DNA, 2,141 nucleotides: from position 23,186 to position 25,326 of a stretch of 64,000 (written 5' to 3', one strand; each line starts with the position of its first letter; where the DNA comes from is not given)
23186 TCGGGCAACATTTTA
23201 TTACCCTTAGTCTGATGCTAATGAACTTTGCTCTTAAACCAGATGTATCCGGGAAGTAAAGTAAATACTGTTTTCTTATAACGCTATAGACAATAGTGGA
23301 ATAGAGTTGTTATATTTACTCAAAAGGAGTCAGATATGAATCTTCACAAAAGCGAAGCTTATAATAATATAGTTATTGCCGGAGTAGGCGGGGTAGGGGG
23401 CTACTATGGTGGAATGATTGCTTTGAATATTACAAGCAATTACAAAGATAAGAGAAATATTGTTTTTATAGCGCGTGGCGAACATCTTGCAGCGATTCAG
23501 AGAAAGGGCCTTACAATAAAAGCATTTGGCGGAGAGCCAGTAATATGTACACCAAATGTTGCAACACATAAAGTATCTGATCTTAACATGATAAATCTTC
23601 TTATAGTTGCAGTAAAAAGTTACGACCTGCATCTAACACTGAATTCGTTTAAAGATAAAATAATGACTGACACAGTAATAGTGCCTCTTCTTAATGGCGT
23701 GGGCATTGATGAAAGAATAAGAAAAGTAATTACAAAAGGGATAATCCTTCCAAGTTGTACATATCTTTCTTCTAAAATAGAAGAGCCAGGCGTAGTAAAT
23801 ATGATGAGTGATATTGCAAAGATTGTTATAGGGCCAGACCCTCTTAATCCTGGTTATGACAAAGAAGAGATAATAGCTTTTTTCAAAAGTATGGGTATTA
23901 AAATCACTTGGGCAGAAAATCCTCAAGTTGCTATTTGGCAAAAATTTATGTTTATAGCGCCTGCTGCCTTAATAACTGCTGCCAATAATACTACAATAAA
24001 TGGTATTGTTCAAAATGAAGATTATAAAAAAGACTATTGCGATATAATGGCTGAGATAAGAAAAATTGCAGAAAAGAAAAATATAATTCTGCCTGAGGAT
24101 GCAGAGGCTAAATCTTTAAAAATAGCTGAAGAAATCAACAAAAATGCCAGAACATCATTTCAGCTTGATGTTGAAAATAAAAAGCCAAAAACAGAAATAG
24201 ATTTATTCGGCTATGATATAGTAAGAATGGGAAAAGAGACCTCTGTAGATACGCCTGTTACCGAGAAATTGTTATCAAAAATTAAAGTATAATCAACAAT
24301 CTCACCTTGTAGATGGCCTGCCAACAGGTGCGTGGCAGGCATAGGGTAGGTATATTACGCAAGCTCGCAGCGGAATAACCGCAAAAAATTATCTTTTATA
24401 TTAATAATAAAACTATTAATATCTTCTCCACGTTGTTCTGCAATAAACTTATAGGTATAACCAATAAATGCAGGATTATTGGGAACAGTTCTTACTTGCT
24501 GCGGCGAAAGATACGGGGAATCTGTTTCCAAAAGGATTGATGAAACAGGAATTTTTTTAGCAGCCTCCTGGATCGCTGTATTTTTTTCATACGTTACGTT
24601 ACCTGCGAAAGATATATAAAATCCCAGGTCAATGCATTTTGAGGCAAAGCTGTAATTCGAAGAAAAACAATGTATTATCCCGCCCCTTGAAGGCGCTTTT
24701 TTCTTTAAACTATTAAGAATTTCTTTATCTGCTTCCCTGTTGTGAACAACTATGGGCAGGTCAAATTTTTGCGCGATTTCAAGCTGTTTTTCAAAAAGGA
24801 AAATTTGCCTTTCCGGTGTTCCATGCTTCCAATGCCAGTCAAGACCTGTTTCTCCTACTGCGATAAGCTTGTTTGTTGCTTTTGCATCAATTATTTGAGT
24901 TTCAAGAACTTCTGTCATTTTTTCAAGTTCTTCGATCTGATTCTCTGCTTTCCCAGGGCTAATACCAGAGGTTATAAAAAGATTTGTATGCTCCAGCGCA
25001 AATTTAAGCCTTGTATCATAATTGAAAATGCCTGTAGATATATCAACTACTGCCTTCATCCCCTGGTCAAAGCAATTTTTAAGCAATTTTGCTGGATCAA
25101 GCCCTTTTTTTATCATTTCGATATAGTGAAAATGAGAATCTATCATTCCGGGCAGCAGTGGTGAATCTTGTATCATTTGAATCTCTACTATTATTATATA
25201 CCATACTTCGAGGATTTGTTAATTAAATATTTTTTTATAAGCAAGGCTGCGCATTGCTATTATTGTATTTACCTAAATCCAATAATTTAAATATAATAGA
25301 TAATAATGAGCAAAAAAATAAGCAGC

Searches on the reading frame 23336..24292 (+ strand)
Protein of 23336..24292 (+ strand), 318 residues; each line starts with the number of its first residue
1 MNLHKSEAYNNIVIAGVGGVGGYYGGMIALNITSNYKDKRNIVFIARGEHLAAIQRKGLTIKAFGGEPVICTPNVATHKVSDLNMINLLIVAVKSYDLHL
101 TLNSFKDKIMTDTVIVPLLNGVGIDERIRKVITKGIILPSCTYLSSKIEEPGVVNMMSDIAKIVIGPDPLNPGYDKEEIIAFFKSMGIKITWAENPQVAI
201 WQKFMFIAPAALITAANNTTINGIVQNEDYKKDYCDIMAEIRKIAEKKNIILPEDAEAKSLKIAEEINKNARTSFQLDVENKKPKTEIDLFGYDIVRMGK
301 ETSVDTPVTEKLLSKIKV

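Call 10: search_protein_families(library=pfam, proteins=[window:23336-24292:+], max_evalue=0.00001)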
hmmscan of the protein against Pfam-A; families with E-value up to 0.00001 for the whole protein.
window:23336-24292:+ (318 aa): 2 families
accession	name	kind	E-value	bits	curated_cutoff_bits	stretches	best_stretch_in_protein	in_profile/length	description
PF02558.23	ApbA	-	2.7e-28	98.9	22.2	1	12-167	1-147/150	Ketopantoate reductase PanE/ApbA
PF08546.17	ApbA_C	-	2.9e-17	63.6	22.7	1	199-317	5-122/125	Ketopantoate reductase PanE/ApbA C terminal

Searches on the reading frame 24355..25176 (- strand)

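Call 10: search_protein_families(library=pfam, proteins=[window:24355-25176:-], max_evalue=0.00001)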
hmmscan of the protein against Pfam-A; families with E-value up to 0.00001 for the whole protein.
window:24355-25176:- (273 aa): 1 family
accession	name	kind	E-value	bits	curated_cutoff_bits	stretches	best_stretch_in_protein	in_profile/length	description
PF01026.27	TatD_DNase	-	1.2e-61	208.8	27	1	12-269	1-253/253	TatD related DNase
